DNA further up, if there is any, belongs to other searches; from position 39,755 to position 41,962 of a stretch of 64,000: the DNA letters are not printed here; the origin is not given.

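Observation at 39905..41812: GHKL ATPase fused to a Shedu/DUF4263-like PD-(D/E)xK nuclease: candidate undescribed single-gene defence module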

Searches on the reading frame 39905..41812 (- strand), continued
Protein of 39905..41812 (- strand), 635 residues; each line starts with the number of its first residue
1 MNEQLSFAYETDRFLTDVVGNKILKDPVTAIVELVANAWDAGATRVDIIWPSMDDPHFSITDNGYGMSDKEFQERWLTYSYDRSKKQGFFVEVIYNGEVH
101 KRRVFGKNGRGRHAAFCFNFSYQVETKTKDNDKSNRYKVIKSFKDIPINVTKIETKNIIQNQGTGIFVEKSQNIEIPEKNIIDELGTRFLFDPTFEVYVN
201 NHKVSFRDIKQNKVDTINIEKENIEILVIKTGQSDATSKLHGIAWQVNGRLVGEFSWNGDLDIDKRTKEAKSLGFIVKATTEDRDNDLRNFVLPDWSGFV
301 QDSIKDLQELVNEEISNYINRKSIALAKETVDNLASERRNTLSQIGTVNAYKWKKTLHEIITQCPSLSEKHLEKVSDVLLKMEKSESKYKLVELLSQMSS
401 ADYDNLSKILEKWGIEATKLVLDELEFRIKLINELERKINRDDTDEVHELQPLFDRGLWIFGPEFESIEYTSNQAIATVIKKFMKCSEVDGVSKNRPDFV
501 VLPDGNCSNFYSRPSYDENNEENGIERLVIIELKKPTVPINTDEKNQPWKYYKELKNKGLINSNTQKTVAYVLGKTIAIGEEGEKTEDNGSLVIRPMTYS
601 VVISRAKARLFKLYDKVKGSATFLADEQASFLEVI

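Call 64: search_protein_families(library=padloc, alignment_id=A3, max_evalue=0.00001)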
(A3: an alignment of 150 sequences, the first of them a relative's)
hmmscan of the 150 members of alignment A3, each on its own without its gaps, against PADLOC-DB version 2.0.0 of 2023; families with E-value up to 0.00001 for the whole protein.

A. member 1, L001:9240-9677:- (145 aa): 0 families

B. families by the number of members that match (of 150 scanned): 496 families (the first 25 are shown)
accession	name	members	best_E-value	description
PDLC02707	PbeA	5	3.2e-26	PbeA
PDLC04134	mad2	4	1.8e-52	mads_2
PDLC03624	REase_MTase_IIG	4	5.7e-22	Type IIG restriction enzyme-methyltransferase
PDLC02704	PbeA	4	2e-19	PbeA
PDLC04135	mad3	4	2e-14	mads_3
PDLC03049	REase_I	3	7.4e-212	Type I restriction enzyme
PDLC02686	Orf5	3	1.7e-165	Orf5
PDLC04157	HEC-06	3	5.1e-93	-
PDLC03802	RTasHel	3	2.4e-92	DRT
PDLC04155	HEC-06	3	3.9e-84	-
PDLC00114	GajB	3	1.4e-81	UrvD helicase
PDLC00132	GajB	3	2.9e-72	UrvD helicase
PDLC03032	MTase_I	3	4.9e-71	Type I methyltransferase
PDLC02693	Orf5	3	8.3e-61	Orf5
PDLC02695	Orf5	3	4.4e-50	Orf5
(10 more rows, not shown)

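Call 65: search_protein_families(library=pfam, alignment_id=A3, max_evalue=0.00001)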
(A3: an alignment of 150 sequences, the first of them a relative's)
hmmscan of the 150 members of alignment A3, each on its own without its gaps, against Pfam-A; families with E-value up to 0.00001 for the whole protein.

A. member 1, L001:9240-9677:- (145 aa): 0 families

B. families by the number of members that match (of 150 scanned): 123 families (the first 25 are shown)
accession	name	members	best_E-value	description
PF04851.21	ResIII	6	7.8e-36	Type III restriction enzyme, res subunit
PF00270.35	DEAD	6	1.4e-27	DEAD/DEAH box helicase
PF00580.27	UvrD-helicase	3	1.2e-57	UvrD/REP helicase N-terminal domain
PF03235.19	GmrSD_N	3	2e-40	GmrSD restriction endonuclease, N-terminal domain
PF00271.37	Helicase_C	3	9.7e-22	Helicase conserved C-terminal domain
PF13476.12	AAA_23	3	2.2e-11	AAA domain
PF02463.25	SMC_N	3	1.2e-09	RecF/RecN/SMC N terminal domain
PF11843.13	DUF3363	2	1.3e-110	Protein of unknown function (DUF3363)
PF02384.22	N6_Mtase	2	3.6e-97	N-6 DNA Methylase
PF13361.12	UvrD_C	2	1.4e-78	UvrD-like helicase C-terminal domain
PF04471.18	Mrr_cat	2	9.3e-37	Restriction endonuclease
PF00589.27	Phage_integrase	2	4e-36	Phage integrase family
PF10137.14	CAP12-PCTIR_TIR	2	1.4e-34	CAP12/Pycsar effector protein, TIR domain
PF07510.16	GmrSD_C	2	2.3e-25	GmrSD restriction endonucleases, C-terminal domain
PF12161.14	HsdM_N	2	1e-23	HsdM N-terminal domain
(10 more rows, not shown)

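Call 70: search_solved_structures(query=L055:11907-13148:+, max_evalue=0.01, show_alignments=1)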
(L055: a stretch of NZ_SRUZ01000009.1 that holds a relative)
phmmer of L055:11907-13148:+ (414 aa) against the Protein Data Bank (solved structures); distinct sequences matched with E-value up to 0.01: 2.
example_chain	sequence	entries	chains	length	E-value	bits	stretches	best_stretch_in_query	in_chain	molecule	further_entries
8ti8_A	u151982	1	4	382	2.4e-17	66.1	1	283-406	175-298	Shedu protein SduA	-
8ti9_E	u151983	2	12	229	9.8e-17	64.1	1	284-406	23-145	Shedu protein SduA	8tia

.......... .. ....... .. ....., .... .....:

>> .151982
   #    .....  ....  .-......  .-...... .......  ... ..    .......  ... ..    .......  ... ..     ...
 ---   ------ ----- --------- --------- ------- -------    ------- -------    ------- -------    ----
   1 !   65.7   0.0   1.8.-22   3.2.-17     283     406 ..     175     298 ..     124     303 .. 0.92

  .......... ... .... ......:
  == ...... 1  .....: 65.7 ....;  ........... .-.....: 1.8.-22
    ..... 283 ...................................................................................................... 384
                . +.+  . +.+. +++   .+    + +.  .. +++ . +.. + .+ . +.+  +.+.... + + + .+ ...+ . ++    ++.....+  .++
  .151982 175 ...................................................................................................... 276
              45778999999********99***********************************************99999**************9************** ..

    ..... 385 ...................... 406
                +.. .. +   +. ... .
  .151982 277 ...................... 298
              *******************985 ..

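Call 83: search_dna_similar(query=window:39905-41812:-, collection=plasmids, mode=protein, max_rows=15)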
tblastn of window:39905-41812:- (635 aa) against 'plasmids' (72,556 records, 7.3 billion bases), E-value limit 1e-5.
Records with a match: 20; places in all: 20; records where one place covers at least 80% of the query: 13.
Best place of each record, by identity: <60% 20.
By first word of the organism name: Rhizobium 6; Azospirillum 2; Agrobacterium 2; Sinorhizobium 2; Campylobacter 2; Tritonibacter 1; Caballeronia 1; Sphingobium 1; Paraburkholderia 1; Pantoea 1; and 1 more.
By predicted mobility (MOB-suite, as given by PLSDB): conjugative 10; non-mobilizable 9; mobilizable 1.
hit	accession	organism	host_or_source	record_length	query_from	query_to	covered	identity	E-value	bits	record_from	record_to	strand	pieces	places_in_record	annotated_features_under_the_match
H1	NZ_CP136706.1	Tritonibacter scottomollicae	Macrocystis pyrifera gametophyte,Whole ...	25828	3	635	100%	40.0%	5e-131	432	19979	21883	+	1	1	ATP-binding protein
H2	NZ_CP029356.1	Azospirillum thermophilum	cell culture,hot spring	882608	12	632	98%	40.1%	4e-128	424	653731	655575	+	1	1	ATP-binding protein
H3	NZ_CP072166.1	Rhizobium sp. B21/90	Himalayan blackberry,cell culture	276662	12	627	97%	38.9%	5e-124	412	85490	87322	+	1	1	ATP-binding protein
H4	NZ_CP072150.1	Rhizobium sp. K1/93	Himalayan blackberry,cell culture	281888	12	627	97%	38.9%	5e-124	412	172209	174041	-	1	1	ATP-binding protein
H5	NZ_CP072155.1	Rhizobium sp. K15/93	Himalayan blackberry,cell culture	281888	12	627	97%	38.9%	5e-124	412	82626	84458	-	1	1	ATP-binding protein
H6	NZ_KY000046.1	Agrobacterium tumefaciens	-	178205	12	633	98%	38.1%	1e-127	422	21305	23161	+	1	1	ATP-binding protein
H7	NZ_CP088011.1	Rhizobium sp. T136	Melilotus albus,Cell culture,root nodule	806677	12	633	98%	38.0%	7e-127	420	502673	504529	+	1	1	ATP-binding protein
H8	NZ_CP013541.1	Rhizobium phaseoli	Phaseolus vulgaris,Whole ...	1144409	12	633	98%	37.6%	1e-124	414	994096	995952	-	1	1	record has no annotation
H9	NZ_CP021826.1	Sinorhizobium meliloti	Medicago truncatula,Single Cell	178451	15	610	94%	22.1%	6e-17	93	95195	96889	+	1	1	ATP-binding protein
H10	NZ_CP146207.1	Sinorhizobium meliloti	-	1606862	15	610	94%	22.1%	6e-17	93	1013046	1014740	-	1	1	none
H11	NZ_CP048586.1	Agrobacterium pusense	walnut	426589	29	610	92%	22.1%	6e-17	93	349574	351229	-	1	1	ATP-binding protein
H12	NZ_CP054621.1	Azospirillum oryzae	cell culture,soil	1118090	9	610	95%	20.7%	7e-15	86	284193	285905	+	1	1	record has no annotation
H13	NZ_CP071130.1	Caballeronia sp. M1242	Homo sapiens,ETA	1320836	30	555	83%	22.2%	1e-16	92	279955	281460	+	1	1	none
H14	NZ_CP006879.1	Rhizobium gallicum bv. gallicum R602sp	Phaseolus vulgaris,whole ...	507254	15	483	74%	23.9%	9e-16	89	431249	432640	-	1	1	ATP-binding protein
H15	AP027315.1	Sphingobium sp. TomMM15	-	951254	1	88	14%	51.7%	4e-15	87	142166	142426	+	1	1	hypothetical protein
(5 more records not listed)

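Call 84: search_dna_similar(query=window:39905-41812:-, collection=phages, mode=protein, max_rows=10)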
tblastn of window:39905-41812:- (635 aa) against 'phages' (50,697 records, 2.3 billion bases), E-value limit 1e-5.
Records with a match: 3; places in all: 3; records where one place covers at least 80% of the query: 0.
Best place of each record, by identity: <60% 3.
By first word of the organism name: Yersinia 2; Bacteriophage 1.
By host as written in the record: Yersinia pestis EV76 2; - 1.
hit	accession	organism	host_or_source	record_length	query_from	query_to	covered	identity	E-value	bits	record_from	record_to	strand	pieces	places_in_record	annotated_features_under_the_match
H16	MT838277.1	Bacteriophage sp.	human fecal samples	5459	15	172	25%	30.7%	7e-8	62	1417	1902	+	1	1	record has no annotation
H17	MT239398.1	Yersinia phage P37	Yersinia pestis EV76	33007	15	153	22%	33.3%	3e-12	76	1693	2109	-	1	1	hypothetical protein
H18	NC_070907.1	Yersinia phage P37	Yersinia pestis EV76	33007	15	153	22%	33.3%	3e-12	76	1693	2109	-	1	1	hypothetical protein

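Call 85: get_annotated_region(hit=H9, flank=4000)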
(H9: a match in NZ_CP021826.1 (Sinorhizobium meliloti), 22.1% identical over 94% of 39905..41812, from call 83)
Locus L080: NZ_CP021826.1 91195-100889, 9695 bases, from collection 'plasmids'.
description: Sinorhizobium meliloti strain KH35c plasmid accessoryA, complete sequence
organism: Sinorhizobium meliloti (NCBI taxid 382)
taxonomy: Bacteria; Pseudomonadota; Alphaproteobacteria; Hyphomicrobiales; Rhizobiaceae; Sinorhizobium; Sinorhizobium meliloti
host: -; source: Medicago truncatula,Single Cell; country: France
typing (MOB-suite, as given by PLSDB): conjugative; replicon rep_cluster_546; relaxase MOBP; mating-pair formation MPF_T
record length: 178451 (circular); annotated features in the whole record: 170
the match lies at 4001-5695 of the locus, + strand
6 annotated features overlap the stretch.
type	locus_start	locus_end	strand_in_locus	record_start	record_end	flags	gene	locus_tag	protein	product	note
CDS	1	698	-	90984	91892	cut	-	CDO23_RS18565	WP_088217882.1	tyrosine-type recombinase/integrase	GO:0015074 - DNA integration [Evidence IEA]; GO:0006310 - DNA recombination [Evidence IEA]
CDS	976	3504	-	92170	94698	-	-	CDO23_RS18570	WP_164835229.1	DEAD/DEAH box helicase family protein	-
CDS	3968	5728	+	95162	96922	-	-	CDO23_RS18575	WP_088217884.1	ATP-binding protein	-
CDS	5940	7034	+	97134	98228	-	-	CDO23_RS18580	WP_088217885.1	IS21 family transposase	-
CDS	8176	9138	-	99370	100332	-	-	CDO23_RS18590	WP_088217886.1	hypothetical protein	-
CDS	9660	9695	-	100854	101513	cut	-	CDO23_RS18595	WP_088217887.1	SH3 domain-containing protein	-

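Call 87: search_protein_families(library=pfam, proteins=[L080:3968-5725:+], max_evalue=1)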
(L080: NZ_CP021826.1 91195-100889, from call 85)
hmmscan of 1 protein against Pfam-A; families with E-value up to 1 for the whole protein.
L080:3968-5725:+ (586 aa): 7 families
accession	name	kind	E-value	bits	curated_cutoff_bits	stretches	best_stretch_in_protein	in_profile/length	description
PF13589.12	HATPase_c_3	-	1e-25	90.8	25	1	22-149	2-125/137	Histidine kinase-, DNA gyrase B-, and HSP90-like ATPase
PF14082.12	SduA_C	-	3.1e-06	27.9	27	1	440-530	3-76/159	Shedu protein SduA, C-terminal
PF02518.31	HATPase_c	-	0.00095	20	26.4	1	26-85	9-58/111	Histidine kinase-, DNA gyrase B-, and HSP90-like ATPase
PF08774.17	VRR_NUC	-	0.0013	19.2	23.8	1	470-519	44-97/116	VRR-NUC domain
PF20428.3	Sey1_3HB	-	0.0021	17.4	24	1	294-414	73-194/419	Sey1 three-helix bundle domain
PF13588.12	HSDR_N_2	-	0.0023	18.5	25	1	478-526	28-76/110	Type I restriction enzyme R protein N terminus (HSDR_N)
PF25794.1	SACS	-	0.069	13.4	32.8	1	10-44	6-38/247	Sacsin domain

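Call 88: search_protein_families(library=padloc, proteins=[L080:3968-5725:+, P0001, L038:11841-13364:+], max_evalue=1)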
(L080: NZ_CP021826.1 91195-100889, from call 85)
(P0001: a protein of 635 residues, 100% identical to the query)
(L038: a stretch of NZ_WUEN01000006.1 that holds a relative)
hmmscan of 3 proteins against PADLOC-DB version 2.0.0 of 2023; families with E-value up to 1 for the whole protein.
L080:3968-5725:+ (586 aa): 7 families
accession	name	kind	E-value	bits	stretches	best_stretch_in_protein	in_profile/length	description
PDLC03419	REase_II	-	1.8e-19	67.6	1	18-135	20-138/695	Type II restriction enzyme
PDLC03485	REase_II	-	9.4e-11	38.8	1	5-166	9-164/611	Type II restriction enzyme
PDLC02204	MzaB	-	7.7e-06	22.6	1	17-138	20-134/500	-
PDLC00401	SduA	-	0.00016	19.2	1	312-459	103-260/404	DUF4263 domain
PDLC00385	SduA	-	0.0037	14.7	1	316-461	30-179/319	DUF4263 domain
PDLC05014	PDC-S41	-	0.015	11.6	1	482-582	67-163/657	-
PDLC00399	SduA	-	0.02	12.3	1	431-533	192-292/375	DUF4263 domain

P0001 (635 aa): 3 families
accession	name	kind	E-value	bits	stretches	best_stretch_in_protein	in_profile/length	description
PDLC03419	REase_II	-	4.1e-11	39.9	1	12-130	10-123/695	Type II restriction enzyme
PDLC03485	REase_II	-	1.9e-05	21.3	1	4-117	7-105/611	Type II restriction enzyme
PDLC02204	MzaB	-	0.033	10.6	1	28-72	26-71/500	-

L038:11841-13364:+ (508 aa): 15 families
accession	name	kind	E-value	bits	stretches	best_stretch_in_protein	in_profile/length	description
PDLC00384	SduA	-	1.7e-132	440.6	1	53-506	19-462/476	DUF4263 domain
PDLC00380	SduA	-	6.3e-81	270.3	1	90-505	70-470/480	DUF4263 domain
PDLC00400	SduA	-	3.2e-62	208.7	1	223-507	14-301/308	DUF4263 domain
PDLC00399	SduA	-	8.6e-45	151.7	1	301-505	169-373/375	DUF4263 domain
PDLC00393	SduA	-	1e-32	111.9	1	302-503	249-451/455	DUF4263 domain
PDLC00406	SduA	-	5.7e-31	106.7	1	308-499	129-321/326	DUF4263 domain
PDLC00394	SduA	-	9e-28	95.4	1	327-497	193-380/392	DUF4263 domain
PDLC00391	SduA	-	1.5e-25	88.2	1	276-497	151-396/402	DUF4263 domain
PDLC00381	SduA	-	5.4e-20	69.9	1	325-498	164-338/342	DUF4263 domain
PDLC00382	SduA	-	1.1e-17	62.4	1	332-496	143-316/336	DUF4263 domain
PDLC00392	SduA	-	3.7e-17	60.5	1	325-495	200-384/396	DUF4263 domain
PDLC00385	SduA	-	2e-08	32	1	319-498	142-312/319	DUF4263 domain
PDLC00388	SduA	-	3.1e-05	21.3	1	315-499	199-392/402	DUF4263 domain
PDLC00389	SduA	-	0.014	13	1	417-505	291-378/383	DUF4263 domain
PDLC00387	SduA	-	0.038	10.5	1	425-503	464-543/546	DUF4263 domain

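Call 93: search_protein_families(library=padloc, alignment_id=A5, max_evalue=0.00001)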
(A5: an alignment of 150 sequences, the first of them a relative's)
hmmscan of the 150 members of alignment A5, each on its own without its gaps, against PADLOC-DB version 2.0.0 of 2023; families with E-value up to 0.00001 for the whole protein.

A. member 1, L071:537-974:+ (146 aa): 0 families

B. families by the number of members that match (of 150 scanned): 120 families (the first 25 are shown)
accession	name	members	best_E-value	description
PDLC04135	mad3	3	2.1e-28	mads_3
PDLC02980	AriA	2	1.6e-10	-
PDLC01075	C3a139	1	1.3e-87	HKD+Snf2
PDLC02230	AbiEi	1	1.5e-61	AbiEi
PDLC03963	SoFic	1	6.1e-42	-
PDLC01136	RT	1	1.9e-35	RT (reverse transcriptase)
PDLC02621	DrmD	1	8.5e-32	DrmD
PDLC02272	AbiEi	1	3e-31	AbiEi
PDLC02241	AbiEi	1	3.2e-30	AbiEi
PDLC02619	DrmD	1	1.4e-23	DrmD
PDLC01607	RT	1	4.2e-23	"CAS-I,CAS-II,CAS-III,CAS-IV,CAS-V,CAS-VI; acquisition_associated"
PDLC02500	BrxHI|BrxHII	1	9.7e-22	BrxHI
PDLC02623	DrmD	1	1.3e-21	DrmD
PDLC02063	Cas1_IIIb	1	1.8e-21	-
PDLC00659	HmaA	1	2.4e-20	SNF2 helicase / DEAD-box helicase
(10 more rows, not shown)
